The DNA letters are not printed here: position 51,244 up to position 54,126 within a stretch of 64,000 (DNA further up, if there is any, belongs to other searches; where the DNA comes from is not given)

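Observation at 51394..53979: Single polypeptide fusing a complete polytopic (WecA/MraY-type) and a complete monotopic (WbaP-type) phosphoglycosyltransferase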

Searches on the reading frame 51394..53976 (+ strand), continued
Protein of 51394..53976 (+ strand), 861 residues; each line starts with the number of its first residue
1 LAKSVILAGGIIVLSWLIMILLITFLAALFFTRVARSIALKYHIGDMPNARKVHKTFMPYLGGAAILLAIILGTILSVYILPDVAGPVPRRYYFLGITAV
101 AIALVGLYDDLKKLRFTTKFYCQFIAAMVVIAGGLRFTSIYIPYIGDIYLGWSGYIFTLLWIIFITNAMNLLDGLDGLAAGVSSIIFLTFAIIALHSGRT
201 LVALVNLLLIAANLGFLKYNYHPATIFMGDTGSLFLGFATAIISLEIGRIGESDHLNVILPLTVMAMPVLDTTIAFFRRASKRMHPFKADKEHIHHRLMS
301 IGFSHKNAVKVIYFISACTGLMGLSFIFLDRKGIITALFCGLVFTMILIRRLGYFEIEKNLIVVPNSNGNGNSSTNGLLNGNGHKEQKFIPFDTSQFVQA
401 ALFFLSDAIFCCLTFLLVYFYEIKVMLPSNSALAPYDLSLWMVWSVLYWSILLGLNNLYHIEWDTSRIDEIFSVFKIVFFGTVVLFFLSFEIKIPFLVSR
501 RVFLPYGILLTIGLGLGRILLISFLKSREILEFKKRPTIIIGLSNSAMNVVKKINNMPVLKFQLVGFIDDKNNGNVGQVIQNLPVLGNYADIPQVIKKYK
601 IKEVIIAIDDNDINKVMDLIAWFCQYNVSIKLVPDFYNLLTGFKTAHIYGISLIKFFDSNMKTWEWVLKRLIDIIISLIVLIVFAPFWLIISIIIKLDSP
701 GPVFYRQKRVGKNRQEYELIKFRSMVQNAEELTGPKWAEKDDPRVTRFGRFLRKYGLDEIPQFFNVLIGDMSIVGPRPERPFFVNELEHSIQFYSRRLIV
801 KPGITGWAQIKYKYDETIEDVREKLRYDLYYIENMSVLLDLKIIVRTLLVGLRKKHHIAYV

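Call 46: find_encoding_contigs(protein=P0010, flank=8000, max_places=1)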
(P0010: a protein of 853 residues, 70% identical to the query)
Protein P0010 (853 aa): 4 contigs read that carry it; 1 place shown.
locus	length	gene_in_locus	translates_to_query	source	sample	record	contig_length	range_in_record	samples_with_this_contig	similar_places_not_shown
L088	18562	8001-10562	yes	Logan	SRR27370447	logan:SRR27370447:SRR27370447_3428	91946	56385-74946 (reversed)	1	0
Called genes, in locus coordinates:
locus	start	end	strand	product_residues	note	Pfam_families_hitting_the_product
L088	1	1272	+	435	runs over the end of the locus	PF01943:Polysacc_synt, PF13440:Polysacc_synt_3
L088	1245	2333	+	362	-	PF13641:Glyco_tranf_2_3 (faint), PF00535:Glycos_transf_2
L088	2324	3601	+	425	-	-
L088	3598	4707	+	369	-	PF13439:Glyco_transf_4, PF20706:GT4-conflict (weak), PF00534:Glycos_transf_1, PF13692:Glyco_trans_1_4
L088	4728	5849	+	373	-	PF13477:Glyco_trans_4_2, PF00534:Glycos_transf_1, PF13692:Glyco_trans_1_4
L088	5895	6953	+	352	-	PF02388:FemAB, PF13480:Acetyltransf_6, PF02388:FemAB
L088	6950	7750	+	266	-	PF03065:Glyco_hydro_57 (faint), PF01522:Polysacc_deac_1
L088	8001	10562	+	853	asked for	PF00953:Glycos_transf_4, PF13727:CoA_binding_3, PF02397:Bac_transf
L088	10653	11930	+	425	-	PF02403:Seryl_tRNA_N, PF00587:tRNA-synt_2b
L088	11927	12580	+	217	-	PF00596:Aldolase_II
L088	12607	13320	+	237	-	PF01553:Acyltransferase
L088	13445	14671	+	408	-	PF11013:DUF2851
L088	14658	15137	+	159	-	PF01467:CTP_transf_like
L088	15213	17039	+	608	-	PF23472:LysM2_CERK1_LYK3_4_5 (faint), PF01464:SLT, PF23577:LysM_RLK (faint), PF01476:LysM, PF23446:LysM1_NFP_LYK (faint), PF23473:LysM3_LYK4_5 (faint), PF01476:LysM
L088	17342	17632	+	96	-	PF00216:Bac_DNA_binding, PF18291:HU-HIG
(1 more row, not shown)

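Call 47: find_encoding_contigs(protein=P0099, flank=8000, max_places=1)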
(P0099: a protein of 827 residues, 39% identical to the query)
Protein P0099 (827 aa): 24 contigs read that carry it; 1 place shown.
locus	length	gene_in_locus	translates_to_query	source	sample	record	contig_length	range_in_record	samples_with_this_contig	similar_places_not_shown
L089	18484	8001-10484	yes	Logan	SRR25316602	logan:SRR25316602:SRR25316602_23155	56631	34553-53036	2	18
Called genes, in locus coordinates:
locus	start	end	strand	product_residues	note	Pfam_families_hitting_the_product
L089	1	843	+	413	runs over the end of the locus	-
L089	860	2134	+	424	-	-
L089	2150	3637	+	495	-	PF01943:Polysacc_synt, PF13440:Polysacc_synt_3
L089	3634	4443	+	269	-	PF01209:Ubie_methyltran (weak), PF08241:Methyltransf_11, PF13649:Methyltransf_25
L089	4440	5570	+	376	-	PF13439:Glyco_transf_4, PF13579:Glyco_trans_4_4 (weak), PF20706:GT4-conflict, PF00534:Glycos_transf_1, PF13692:Glyco_trans_1_4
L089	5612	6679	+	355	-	PF01073:3Beta_HSD (weak), PF01370:Epimerase, PF02719:Polysacc_synt_2, PF04321:RmlD_sub_bind, PF16363:GDP_Man_Dehyd, PF07993:NAD_binding_4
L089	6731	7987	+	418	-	PF13439:Glyco_transf_4, PF13579:Glyco_trans_4_4, PF00534:Glycos_transf_1, PF13692:Glyco_trans_1_4, PF13524:Glyco_trans_1_2 (weak)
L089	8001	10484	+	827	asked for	PF00953:Glycos_transf_4, PF13727:CoA_binding_3, PF02397:Bac_transf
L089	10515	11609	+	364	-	PF00155:Aminotran_1_2, PF01041:DegT_DnrJ_EryC1, PF01212:Beta_elim_lyase (weak)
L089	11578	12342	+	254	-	PF00535:Glycos_transf_2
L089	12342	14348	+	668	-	PF00535:Glycos_transf_2, PF13641:Glyco_tranf_2_3, PF13712:Glyco_tranf_2_5 (weak), PF13632:Glyco_trans_2_3, PF02709:Glyco_transf_7C (weak), PF13727:CoA_binding_3, PF02397:Bac_transf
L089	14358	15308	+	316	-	PF03255:ACCA, PF01039:Carboxyl_trans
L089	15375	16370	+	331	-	PF13489:Methyltransf_23, PF01209:Ubie_methyltran (weak), PF08241:Methyltransf_11, PF08242:Methyltransf_12, PF13649:Methyltransf_25, PF13847:Methyltransf_31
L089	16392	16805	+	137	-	PF13279:4HBT_2, PF03061:4HBT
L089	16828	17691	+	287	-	PF02749:QRPTase_N, PF01729:QRPTase_C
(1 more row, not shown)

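Call 48: find_encoding_contigs(protein=P0107, flank=8000, max_places=1)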
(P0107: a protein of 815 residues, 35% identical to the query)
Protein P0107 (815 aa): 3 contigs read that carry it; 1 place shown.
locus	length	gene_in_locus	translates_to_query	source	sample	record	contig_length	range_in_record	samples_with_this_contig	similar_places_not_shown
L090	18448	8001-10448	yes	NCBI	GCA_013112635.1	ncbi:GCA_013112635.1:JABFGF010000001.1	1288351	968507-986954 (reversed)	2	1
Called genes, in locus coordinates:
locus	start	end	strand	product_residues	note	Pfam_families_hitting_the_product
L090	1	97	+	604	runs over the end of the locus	PF00009:GTP_EFTU, PF03144:GTP_EFTU_D2, PF00679:EFG_C, PF21018:BipA_C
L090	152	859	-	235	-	PF18962:Por_Secre_tail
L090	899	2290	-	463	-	PF18962:Por_Secre_tail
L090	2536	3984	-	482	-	PF02386:TrkH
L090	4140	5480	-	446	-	PF01488:Shikimate_DH (faint), PF02254:TrkA_N, PF03435:Sacchrp_dh_NADP (faint), PF03807:F420_oxidored (faint), PF13241:NAD_binding_7 (faint), PF13450:NAD_binding_8 (faint), PF02254:TrkA_N, PF02080:TrkA_C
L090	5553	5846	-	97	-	-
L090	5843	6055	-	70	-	PF09720:Unstab_antitox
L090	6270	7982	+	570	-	PF14052:Caps_assemb_Wzi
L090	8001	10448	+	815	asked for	PF00953:Glycos_transf_4, PF13727:CoA_binding_3, PF02397:Bac_transf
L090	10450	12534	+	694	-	PF00535:Glycos_transf_2, PF13641:Glyco_tranf_2_3, PF13632:Glyco_trans_2_3 (faint), PF13727:CoA_binding_3, PF02397:Bac_transf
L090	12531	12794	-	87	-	-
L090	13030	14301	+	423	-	PF02403:Seryl_tRNA_N, PF00587:tRNA-synt_2b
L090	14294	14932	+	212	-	PF00596:Aldolase_II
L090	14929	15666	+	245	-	PF01553:Acyltransferase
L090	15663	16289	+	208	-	PF14681:UPRTase, PF00156:Pribosyltran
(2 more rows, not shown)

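Call 50: predict_structure(alignment_id=A3)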
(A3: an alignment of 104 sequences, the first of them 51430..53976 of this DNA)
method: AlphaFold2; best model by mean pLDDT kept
length: 849 residues; sequences in the alignment: 104
mean_pLDDT: 78.6   pTM: 0.75
mean pLDDT of the five models: 78.6, 78.0, 75.8, 74.1, 72.8
residues with pLDDT >= 90: 187; 70-90: 476; 50-70: 140; < 50: 46
segments of 3 or more residues with pLDDT < 50: 342-377, 844-849
pLDDT, mean of each block of 10 residues (from residue 1): 89 95 90 74 79 92 87 77 89 89 86 91 86 85 91 87 78 95 89 94 86 84 92 87 89 88 70 59 67 81 92 89 89 74 42 28 25 44 81 93 89 71 85 92 84 79 92 87 75 92 90 84 84 82 79 79 63 81 81 74 68 73 59 61 66 85 89 86 80 81 79 63 54 74 80 84 83 74 74 69 64 80 84 81 44
secondary structure, 60 per line:
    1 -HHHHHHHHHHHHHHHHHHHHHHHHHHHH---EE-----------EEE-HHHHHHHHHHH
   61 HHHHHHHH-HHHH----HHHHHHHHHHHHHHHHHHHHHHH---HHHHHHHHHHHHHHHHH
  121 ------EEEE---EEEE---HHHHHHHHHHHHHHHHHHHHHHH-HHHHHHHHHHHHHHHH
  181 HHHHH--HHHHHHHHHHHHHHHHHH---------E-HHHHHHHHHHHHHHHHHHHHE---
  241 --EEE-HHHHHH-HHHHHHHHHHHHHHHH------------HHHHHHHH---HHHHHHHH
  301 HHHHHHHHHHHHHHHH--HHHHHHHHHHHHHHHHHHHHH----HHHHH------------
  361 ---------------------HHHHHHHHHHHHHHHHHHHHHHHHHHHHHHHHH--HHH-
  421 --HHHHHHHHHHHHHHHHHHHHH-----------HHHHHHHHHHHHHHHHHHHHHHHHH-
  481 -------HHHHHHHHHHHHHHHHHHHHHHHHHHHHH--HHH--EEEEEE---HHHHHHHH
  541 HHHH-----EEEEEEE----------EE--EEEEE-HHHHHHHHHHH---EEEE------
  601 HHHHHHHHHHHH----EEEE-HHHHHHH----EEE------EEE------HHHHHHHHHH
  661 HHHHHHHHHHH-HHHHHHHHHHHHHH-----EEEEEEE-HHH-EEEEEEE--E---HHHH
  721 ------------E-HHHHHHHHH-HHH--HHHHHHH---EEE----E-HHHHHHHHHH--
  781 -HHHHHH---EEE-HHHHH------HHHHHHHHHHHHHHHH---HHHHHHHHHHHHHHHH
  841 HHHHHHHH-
elements in order (helices of 4 or more, strands of 3 or more residues): H2-29 E46-48 H50-68 H70-73 H78-100 H104-120 E127-130 E134-137 H141-163 H165-185 H188-205 H217-236 E243-245 H247-252 H254-269 H282-289 H293-316 H319-339 H344-348 H382-414 H423-443 H455-479 H488-516 E524-529 H533-544 E550-556 E571-575 H577-587 E591-594 H601-612 E617-620 H622-628 E633-635 E642-644 H651-671 H673-686 E692-698 E704-710 H717-720 H735-743 H750-756 E760-762 H769-778 H782-787 E791-793 H795-799 H806-821 H825-848

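Call 55: fold_search(model_id=the predicted structure, library=pdb)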
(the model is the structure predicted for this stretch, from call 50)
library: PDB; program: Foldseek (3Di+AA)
matches with E <= 10: 432; with E <= 0.001: 40
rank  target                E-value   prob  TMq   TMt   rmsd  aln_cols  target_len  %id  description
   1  8t53_A                1.6e-15  1.00  0.22  0.43  16.7       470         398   22  S. enterica WbaP in a styrene maleic acid liponanoparticle (released 2024-02-14)
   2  9zno_A                2.2e-11  1.00  0.30  0.74   3.9       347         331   25  Cryo-EM structure of Hydrogenivirga sp. MraY in complex with APPB (released 2026-02-04)
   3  9b70_A                2.9e-11  1.00  0.31  0.72   4.5       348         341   22  Cryo-EM structure of MraY in complex with analogue 2 (released 2024-06-26)
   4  6oz6_B                5.2e-11  1.00  0.30  0.74   4.1       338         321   22  Crystal structure of MraY bound to 3'-hydroxymureidomycin A (released 2019-07-10)
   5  8cxr_C                5.7e-11  1.00  0.30  0.74   3.9       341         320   23  Crystal structure of MraY bound to a sphaerimicin analogue (released 2023-03-29)
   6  8cxr_A                5.9e-11  1.00  0.30  0.75   4.0       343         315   22  Crystal structure of MraY bound to a sphaerimicin analogue (released 2023-03-29)
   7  6oyh_D                6.8e-11  1.00  0.30  0.71   4.4       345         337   23  Crystal structure of MraY bound to carbacaprazamycin (released 2019-07-10)
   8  6oyz_C                7.4e-11  1.00  0.29  0.77   4.0       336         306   22  Crystal structure of MraY bound to capuramycin (released 2019-07-10)
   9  6oyh_A                7.4e-11  1.00  0.30  0.73   4.0       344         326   23  Crystal structure of MraY bound to carbacaprazamycin (released 2019-07-10)
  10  6oyz_B                1.1e-10  1.00  0.30  0.74   3.8       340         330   23  Crystal structure of MraY bound to capuramycin (released 2019-07-10)
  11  6oyh_B                1.2e-10  1.00  0.30  0.72   4.0       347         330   22  Crystal structure of MraY bound to carbacaprazamycin (released 2019-07-10)
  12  6oyz_A                1.3e-10  1.00  0.30  0.77   3.7       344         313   23  Crystal structure of MraY bound to capuramycin (released 2019-07-10)
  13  6oz6_A                1.3e-10  1.00  0.30  0.73   4.0       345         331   22  Crystal structure of MraY bound to 3'-hydroxymureidomycin A (released 2019-07-10)
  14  5jnq                  2.1e-10  1.00  0.30  0.80   3.9       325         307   22  MraY tunicamycin complex (released 2017-01-11)
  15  8cxr_D                2.9e-10  1.00  0.30  0.79   3.3       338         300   21  Crystal structure of MraY bound to a sphaerimicin analogue (released 2023-03-29)
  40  3nkl_A                8.2e-04  1.00  0.12  0.75   4.3       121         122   17  Crystal Structure of UDP-D-Quinovosamine 4-Dehydrogenase from Vibrio fischeri (released 2010-08-18)
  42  3nkl_B                1.7e-03  1.00  0.11  0.70   4.2       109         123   19  Crystal Structure of UDP-D-Quinovosamine 4-Dehydrogenase from Vibrio fischeri (released 2010-08-18)
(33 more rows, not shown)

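Call 61: search_protein_representatives(alignment_id=A3)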
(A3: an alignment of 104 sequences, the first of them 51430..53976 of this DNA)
Query: 104 sequences, 833 profile positions. Proteins with E-value up to 0.001 (for the whole library): 136938; up to 1e-10: 95010; up to 1e-30: 44494. The best 150 are listed.
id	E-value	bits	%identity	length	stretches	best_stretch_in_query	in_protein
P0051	0.0e+00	1276.2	-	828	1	4-833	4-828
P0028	0.0e+00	1230.9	-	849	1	1-832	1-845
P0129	0.0e+00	1072.6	-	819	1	2-832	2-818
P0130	6.3e-265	897.9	-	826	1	14-830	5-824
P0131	1.3e-248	843.9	-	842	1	7-829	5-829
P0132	1.4e-247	840.5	-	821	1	50-829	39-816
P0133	1.1e-236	804.4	-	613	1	202-823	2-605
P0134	7.3e-229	778.6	-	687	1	6-611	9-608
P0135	3.8e-213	726.6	-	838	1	2-828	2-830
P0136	4.0e-167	574.3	-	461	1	369-832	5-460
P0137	1.0e-166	573.0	-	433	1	385-829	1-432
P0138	1.3e-165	569.4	-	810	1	9-827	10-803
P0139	1.5e-159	549.3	-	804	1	4-828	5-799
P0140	3.5e-154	531.6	-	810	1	4-828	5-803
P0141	3.6e-153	528.2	-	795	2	371-828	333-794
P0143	3.2e-149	515.1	-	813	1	371-831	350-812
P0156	2.1e-134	466.1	-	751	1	369-831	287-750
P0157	1.3e-132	460.2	-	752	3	4-334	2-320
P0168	1.4e-123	430.3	-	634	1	5-601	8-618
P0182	8.1e-117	407.9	-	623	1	4-593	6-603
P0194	8.9e-111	388.0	-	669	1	3-586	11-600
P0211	3.6e-107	376.0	-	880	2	371-831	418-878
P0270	2.0e-100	353.7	-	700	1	3-586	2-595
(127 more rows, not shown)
